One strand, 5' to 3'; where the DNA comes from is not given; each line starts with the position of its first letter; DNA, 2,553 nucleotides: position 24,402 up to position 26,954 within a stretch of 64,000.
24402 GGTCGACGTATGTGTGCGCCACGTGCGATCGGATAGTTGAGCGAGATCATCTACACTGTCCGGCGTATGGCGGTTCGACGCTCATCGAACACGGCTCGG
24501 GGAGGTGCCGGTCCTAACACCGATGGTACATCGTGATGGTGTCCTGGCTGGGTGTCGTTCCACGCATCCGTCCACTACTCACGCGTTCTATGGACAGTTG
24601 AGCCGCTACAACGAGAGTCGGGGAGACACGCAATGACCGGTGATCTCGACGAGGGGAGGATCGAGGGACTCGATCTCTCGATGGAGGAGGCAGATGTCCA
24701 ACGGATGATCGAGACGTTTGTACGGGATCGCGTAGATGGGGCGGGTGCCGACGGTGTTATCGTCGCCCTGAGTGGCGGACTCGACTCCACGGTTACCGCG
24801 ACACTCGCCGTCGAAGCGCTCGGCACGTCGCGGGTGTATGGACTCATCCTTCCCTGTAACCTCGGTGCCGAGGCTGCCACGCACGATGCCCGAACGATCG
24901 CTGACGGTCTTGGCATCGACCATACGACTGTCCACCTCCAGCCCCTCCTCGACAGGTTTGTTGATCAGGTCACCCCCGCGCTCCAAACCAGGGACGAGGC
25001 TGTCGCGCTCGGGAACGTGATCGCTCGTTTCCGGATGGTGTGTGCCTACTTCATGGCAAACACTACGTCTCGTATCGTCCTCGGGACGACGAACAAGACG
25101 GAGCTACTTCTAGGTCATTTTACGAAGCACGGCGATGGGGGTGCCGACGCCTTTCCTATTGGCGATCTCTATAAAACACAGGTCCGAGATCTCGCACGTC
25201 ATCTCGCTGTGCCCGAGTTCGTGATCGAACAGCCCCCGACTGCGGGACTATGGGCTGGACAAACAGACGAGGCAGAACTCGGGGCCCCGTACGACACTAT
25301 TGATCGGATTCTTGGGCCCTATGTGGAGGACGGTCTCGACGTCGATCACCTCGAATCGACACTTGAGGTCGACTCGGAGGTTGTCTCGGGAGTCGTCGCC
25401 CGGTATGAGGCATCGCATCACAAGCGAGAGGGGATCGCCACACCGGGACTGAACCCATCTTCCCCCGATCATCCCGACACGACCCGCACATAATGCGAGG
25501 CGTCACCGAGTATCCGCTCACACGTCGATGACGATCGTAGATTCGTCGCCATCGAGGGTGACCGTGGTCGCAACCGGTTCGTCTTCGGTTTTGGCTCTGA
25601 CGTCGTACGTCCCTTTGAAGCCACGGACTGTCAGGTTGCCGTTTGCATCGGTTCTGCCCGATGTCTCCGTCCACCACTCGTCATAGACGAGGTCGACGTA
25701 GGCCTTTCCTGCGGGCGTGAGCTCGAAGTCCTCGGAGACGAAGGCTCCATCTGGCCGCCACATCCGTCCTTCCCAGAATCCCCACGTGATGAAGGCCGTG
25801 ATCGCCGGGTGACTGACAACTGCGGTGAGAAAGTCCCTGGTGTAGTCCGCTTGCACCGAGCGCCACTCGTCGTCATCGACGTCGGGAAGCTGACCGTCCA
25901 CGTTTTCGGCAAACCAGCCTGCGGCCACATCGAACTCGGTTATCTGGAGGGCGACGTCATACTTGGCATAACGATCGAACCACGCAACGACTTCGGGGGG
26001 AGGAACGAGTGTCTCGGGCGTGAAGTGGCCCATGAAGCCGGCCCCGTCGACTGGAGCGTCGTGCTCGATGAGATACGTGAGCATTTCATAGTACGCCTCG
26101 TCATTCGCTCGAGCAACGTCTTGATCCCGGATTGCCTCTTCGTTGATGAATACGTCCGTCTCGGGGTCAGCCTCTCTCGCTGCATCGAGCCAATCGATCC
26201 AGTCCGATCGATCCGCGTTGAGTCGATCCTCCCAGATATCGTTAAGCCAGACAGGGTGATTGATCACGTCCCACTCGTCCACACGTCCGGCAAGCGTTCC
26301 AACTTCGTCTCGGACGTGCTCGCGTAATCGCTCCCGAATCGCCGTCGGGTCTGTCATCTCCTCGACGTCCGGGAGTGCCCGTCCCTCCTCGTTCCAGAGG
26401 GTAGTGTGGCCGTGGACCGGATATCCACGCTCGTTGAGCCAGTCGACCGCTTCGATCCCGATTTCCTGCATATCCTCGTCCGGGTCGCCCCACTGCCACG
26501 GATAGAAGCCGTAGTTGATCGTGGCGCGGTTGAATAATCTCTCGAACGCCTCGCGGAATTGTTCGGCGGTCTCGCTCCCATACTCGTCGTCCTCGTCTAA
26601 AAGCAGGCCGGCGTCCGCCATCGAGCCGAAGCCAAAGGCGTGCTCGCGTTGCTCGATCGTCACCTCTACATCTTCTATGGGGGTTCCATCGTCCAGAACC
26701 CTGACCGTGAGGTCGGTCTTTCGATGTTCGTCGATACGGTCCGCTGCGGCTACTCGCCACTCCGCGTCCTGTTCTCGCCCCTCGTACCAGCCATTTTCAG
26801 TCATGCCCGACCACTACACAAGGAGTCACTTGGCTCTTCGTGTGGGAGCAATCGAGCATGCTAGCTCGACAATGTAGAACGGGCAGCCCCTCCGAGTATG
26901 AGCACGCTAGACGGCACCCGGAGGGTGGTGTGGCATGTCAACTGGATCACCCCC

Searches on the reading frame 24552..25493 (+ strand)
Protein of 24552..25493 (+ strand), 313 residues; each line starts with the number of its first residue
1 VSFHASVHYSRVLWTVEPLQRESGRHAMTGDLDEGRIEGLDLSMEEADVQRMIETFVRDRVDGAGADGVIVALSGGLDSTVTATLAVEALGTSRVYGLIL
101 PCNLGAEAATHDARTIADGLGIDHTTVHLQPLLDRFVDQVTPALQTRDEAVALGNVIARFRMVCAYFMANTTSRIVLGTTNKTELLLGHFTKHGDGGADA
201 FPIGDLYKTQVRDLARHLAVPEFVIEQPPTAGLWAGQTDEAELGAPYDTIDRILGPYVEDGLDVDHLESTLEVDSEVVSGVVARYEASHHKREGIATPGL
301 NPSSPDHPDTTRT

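Call 40: search_protein_families(library=pfam, proteins=[window:24552-25493:+], max_evalue=0.001)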
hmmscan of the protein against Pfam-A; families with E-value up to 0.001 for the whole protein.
window:24552-25493:+ (313 aa): 3 families
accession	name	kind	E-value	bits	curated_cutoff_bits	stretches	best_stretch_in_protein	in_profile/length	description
PF02540.23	NAD_synthase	-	6.6e-74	248.5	21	1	52-293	4-240/242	NAD synthase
PF03054.22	tRNA_Me_trans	-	6.6e-07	29.6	20.6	0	69-130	3-73/202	tRNA methyl transferase HUP domain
PF00733.27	Asn_synthase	-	0.00015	21.9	21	1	69-152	20-100/354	Asparagine synthase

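Call 44: find_related_loci(query=window:24552-25493:+, collection=genome_contigs, flank=10000)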
Query window:24552-25493:+ (313 aa) in genome_contigs; peptide patterns used: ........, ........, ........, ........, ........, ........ (x = any residue, [..] = any of these).
296 stretches matched a pattern; 201 encode a relative of the query (tblastn E <= 1e-3); the best 80 are kept; 80 distinct loci.
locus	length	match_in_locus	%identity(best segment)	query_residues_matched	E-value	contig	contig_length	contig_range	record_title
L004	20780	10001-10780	46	43-304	2e-67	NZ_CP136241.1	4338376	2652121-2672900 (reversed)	Methanosarcina hadiensis strain TD41E1-1 chromosome, complete genome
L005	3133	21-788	47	37-292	1e-67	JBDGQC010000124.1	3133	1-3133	MAG: Halolamina sp. isolate DAL-9Gt_73d_58C1R c_000000019324, whole genome shotgun sequence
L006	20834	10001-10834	49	21-298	5e-67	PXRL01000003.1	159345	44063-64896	MAG: Halobacteriales archaeon QS_4_69_225 qs_4_scaffold_131, whole genome shotgun sequence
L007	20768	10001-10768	44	43-300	4e-66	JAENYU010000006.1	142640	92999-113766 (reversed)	MAG: Methanobacteriota archaeon isolate BL5_bin.6 BL5_bin6_NODE_59_length_142640_cov_294.098994, whole genome shotgun se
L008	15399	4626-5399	44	38-298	4e-65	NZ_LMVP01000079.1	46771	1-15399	Methanosarcina spelaei strain MC-15 contig_17, whole genome shotgun sequence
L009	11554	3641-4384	44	43-292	8e-65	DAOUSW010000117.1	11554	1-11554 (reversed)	MAG TPA_asm: Methanosarcinaceae archaeon isolate CSMAG_556 CSMAG_556_k127_877216_length_11554_cov_66.0000, whole genome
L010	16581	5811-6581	43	43-301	2e-64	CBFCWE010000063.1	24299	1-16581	MAG TPA_asm: uncultured Methanosarcina sp. isolate ERR13917544_concoct_37 genome assembly, contig: ERZ26802894.652, whol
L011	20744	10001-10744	44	43-292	6e-64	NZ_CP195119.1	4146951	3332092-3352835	Methanosarcina sp. Mfa9 chromosome, complete genome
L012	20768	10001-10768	45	43-300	2e-63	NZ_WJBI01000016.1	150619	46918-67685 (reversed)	Methanosarcina sp. DH2 Contig_12, whole genome shotgun sequence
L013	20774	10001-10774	44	38-298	1e-63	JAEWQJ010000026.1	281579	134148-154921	MAG: Methanobacteriota archaeon isolate OH_SBrB_19 k127_400785, whole genome shotgun sequence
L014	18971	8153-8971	42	39-313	4e-63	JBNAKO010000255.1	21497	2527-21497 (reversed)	MAG: Methanosarcina sp. isolate MSAR-AD1 2412900255, whole genome shotgun sequence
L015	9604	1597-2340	45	42-293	2e-63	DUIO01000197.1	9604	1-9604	MAG TPA_asm: Methanosarcina sp. isolate UBA8098 contig_7311, whole genome shotgun sequence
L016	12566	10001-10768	45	43-300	3e-63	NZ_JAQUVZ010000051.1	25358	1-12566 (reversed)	MAG: Methanosarcina sp. isolate STD2_179 NODE_6884_length_25358_cov_17.690738_Sandtown_D2, whole genome shotgun sequence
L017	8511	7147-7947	42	43-310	4e-63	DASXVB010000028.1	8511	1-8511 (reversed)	MAG TPA_asm: Methanosarcina sp. isolate SMAG_U4733 k141_62751, whole genome shotgun sequence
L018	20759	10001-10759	45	40-292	5e-63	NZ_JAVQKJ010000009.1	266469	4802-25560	Halobellus ordinarius strain ZY16 ZY16_ctg009, whole genome shotgun sequence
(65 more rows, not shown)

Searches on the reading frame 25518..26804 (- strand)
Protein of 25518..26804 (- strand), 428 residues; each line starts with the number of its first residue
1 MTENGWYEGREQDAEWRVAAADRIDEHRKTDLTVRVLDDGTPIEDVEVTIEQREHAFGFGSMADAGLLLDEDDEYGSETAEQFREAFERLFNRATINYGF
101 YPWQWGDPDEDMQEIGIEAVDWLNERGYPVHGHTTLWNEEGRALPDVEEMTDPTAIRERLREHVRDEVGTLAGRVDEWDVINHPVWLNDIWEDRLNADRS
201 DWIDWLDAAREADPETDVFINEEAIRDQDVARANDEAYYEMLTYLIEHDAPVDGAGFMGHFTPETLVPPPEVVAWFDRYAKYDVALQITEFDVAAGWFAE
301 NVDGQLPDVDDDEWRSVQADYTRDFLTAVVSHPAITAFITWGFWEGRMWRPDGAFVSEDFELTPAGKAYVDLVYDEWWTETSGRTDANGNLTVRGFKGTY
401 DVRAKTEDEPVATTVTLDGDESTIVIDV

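Call 21: list_cluster_members(proteins=[P0001, window:25518-26804:-, window:22588-24069:+, window:37368-38366:-, window:40045-41880:+, window:38765-40048:+, window:42973-44196:-, window:50916-52613:+, window:52610-54460:+, window:58013-58909:-])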
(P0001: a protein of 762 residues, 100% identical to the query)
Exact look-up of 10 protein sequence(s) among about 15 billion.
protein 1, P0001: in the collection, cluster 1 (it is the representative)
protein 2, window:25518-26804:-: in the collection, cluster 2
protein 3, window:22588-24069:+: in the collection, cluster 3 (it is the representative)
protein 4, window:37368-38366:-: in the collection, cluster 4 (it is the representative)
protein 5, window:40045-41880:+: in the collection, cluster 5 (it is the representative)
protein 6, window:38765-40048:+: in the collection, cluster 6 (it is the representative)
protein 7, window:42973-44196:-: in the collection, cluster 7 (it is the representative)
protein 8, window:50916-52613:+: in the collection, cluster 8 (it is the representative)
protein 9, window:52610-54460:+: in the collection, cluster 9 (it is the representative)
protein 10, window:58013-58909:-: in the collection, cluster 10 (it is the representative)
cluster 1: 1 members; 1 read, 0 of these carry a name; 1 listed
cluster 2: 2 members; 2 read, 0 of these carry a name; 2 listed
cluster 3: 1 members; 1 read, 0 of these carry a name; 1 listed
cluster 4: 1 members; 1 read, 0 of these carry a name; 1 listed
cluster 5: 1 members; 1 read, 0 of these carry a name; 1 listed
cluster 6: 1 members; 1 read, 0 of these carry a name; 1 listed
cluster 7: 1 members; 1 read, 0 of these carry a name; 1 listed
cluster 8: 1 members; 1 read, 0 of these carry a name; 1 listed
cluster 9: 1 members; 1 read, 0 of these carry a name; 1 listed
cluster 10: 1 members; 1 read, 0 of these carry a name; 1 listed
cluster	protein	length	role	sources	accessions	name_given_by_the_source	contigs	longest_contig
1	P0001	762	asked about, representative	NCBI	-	-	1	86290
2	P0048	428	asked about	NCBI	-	-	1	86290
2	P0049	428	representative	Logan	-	-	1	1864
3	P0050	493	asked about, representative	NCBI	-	-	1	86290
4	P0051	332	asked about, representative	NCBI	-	-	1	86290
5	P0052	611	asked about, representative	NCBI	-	-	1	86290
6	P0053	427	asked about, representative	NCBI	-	-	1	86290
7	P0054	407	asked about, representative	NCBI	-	-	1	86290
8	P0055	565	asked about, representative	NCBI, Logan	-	-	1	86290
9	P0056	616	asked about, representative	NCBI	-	-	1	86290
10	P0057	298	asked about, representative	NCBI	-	-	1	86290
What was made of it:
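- The source contig is only 86,290 bp (call 21).
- Tried and rejected: The contig is on record only as an unnamed 86,290-bp NCBI entry (call 21).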

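Call 40: search_protein_families(library=pfam, proteins=[window:25518-26804:-], max_evalue=0.001)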
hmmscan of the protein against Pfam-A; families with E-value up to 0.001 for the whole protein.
window:25518-26804:- (428 aa): 1 family
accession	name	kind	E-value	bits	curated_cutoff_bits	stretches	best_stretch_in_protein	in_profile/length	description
PF00331.26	Glyco_hydro_10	-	6e-29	101.7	22.1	1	118-352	64-286/311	Glycosyl hydrolase family 10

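Call 68: find_homologous_proteins(query=window:25518-26804:-, max_evalue=1e-20)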
Query window:25518-26804:- (428 aa): 534 proteins with E <= 1e-20 among 8000 candidates; the best 120 are listed.
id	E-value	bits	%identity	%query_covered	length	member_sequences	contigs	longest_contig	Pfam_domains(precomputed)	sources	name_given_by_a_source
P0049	1.4e-286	969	99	100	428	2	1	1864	PF00331.27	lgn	-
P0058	3.5e-184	631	64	100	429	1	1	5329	PF00331.27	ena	-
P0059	1.0e-181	623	63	100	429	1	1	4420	PF00331.27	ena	-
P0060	1.0e-115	405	47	98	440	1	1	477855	PF00331.27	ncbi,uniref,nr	ncbi:hypothetical protein C5C07_17275 [Haloferax sp. Atlit-4N]|uniref:endo-1,4-beta-xylanase n=1 Tax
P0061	8.3e-85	304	41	97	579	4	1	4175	PF00331.27,PF13620.13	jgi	-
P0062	5.2e-84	301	41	98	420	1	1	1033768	PF00331.27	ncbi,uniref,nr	ncbi:hypothetical protein G9C85_11050 [Halorubellus sp. JP-L1]|uniref:endo-1,4-beta-xylanase n=1 Tax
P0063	5.0e-83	298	39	99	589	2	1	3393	PF00331.27,PF13620.13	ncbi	-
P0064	4.7e-82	294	39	99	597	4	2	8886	PF00331.27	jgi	jgi:GH35 family endo-1,4-beta-xylanase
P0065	2.0e-81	292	37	99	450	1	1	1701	PF00331.27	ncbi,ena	-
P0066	2.8e-81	292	40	99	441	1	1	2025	PF00331.27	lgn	-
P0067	4.5e-81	291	39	96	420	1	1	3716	PF00331.27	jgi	-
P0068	6.6e-81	291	42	94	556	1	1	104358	PF00331.27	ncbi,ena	-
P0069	2.0e-80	289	39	98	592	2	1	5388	PF00331.27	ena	-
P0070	2.1e-80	289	38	93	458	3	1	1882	PF00331.27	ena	-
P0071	1.7e-79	286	39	99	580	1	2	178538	PF00331.27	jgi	jgi:endo-1,4-beta-xylanase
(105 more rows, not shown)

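Call 70: find_encoding_contigs(protein=P0058, flank=10000, max_places=3)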
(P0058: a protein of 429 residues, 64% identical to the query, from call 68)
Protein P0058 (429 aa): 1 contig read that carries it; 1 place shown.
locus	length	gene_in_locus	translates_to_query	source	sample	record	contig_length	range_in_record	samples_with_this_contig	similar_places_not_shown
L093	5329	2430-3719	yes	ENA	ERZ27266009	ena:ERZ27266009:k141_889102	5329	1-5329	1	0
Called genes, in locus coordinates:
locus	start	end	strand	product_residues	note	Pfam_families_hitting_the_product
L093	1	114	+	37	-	?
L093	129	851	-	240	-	PF01557:FAA_hydrolase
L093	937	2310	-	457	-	PF01120:Alpha_L_fucos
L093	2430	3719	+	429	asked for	PF00331:Glyco_hydro_10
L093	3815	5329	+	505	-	?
